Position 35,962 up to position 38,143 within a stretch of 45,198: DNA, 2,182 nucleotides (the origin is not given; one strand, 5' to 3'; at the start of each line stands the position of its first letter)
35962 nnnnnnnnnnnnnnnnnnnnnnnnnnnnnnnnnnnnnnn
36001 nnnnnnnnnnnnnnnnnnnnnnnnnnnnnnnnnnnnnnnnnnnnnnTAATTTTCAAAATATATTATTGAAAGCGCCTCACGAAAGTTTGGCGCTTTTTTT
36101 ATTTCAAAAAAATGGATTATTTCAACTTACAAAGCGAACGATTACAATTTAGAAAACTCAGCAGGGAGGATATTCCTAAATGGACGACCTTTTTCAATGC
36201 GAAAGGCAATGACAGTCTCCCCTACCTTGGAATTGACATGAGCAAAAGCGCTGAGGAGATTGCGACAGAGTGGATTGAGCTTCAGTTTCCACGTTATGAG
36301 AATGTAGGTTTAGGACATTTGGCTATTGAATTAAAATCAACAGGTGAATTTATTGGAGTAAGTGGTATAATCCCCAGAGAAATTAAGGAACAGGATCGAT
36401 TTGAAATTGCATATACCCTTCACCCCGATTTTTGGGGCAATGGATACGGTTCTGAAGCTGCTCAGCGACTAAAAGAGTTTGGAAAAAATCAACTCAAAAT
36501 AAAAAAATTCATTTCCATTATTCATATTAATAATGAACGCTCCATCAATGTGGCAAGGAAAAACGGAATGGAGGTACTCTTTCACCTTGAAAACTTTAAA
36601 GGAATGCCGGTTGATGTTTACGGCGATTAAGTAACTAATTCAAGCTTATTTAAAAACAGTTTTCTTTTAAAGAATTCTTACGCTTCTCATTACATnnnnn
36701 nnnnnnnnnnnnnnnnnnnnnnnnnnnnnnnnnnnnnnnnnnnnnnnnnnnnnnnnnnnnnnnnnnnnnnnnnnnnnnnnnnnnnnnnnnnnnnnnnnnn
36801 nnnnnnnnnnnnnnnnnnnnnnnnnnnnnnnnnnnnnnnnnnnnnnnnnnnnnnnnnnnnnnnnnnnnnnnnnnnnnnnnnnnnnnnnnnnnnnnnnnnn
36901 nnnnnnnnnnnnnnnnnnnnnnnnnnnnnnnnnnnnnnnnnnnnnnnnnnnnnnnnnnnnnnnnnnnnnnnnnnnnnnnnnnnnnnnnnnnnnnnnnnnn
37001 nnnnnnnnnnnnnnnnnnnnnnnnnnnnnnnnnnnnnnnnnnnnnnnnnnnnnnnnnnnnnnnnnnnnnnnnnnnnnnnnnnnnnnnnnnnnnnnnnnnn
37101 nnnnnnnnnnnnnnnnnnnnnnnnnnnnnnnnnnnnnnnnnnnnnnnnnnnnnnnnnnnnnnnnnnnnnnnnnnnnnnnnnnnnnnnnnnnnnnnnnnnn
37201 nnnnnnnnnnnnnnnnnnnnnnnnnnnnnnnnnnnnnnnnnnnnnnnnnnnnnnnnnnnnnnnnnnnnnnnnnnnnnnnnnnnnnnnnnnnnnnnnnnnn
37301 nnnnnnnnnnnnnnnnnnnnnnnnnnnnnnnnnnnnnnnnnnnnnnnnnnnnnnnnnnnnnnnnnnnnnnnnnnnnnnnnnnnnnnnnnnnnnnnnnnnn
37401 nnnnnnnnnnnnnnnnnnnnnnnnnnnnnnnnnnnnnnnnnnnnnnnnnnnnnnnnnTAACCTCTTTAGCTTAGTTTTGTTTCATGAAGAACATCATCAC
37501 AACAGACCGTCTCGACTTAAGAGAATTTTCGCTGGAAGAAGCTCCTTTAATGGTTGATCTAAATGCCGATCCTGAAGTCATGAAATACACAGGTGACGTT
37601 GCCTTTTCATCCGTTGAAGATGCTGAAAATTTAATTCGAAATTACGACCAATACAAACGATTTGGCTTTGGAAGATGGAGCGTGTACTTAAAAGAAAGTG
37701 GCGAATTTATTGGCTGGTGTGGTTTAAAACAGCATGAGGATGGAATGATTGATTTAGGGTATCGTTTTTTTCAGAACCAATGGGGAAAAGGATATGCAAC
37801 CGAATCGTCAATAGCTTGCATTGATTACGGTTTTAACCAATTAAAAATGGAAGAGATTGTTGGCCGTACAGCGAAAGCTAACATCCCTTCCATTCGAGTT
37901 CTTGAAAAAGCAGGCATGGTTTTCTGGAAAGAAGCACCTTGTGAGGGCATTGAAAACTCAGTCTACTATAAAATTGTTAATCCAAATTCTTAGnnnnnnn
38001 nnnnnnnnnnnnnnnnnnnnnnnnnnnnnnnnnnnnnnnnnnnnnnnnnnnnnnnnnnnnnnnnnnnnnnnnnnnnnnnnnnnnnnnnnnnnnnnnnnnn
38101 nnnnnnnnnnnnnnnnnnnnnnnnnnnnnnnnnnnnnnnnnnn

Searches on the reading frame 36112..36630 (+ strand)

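Call 8: search_protein_families(library=pfam, proteins=[window:36112-36630:+], max_evalue=0.01)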
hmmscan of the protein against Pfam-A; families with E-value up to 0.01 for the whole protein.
window:36112-36630:+ (172 aa): 3 families
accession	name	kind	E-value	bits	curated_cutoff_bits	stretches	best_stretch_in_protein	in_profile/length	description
PF13302.13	Acetyltransf_3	-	1.8e-24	87.4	25.4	1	10-154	1-138/138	Acetyltransferase (GNAT) domain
PF00583.31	Acetyltransf_1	-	3.5e-10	40.6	20.7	1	58-153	24-116/116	Acetyltransferase (GNAT) family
PF00690.31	Cation_ATPase_N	-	0.0062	16.6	20.4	0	114-139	24-49/69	Cation transporter/ATPase, N-terminus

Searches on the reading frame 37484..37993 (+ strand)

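Call 9: search_protein_families(library=pfam, proteins=[window:37484-37993:+], max_evalue=0.01)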
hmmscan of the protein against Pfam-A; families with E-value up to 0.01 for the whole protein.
window:37484-37993:+ (169 aa): 3 families
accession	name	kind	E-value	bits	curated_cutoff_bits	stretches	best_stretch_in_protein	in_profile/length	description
PF13302.13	Acetyltransf_3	-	1e-32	114.2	25.4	1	9-146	1-138/138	Acetyltransferase (GNAT) domain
PF00583.31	Acetyltransf_1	-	9.9e-07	29.5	20.7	1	60-145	30-116/116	Acetyltransferase (GNAT) family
PF13420.13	Acetyltransf_4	-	3.7e-05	24.2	24.3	1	36-144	26-133/155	Acetyltransferase (GNAT) domain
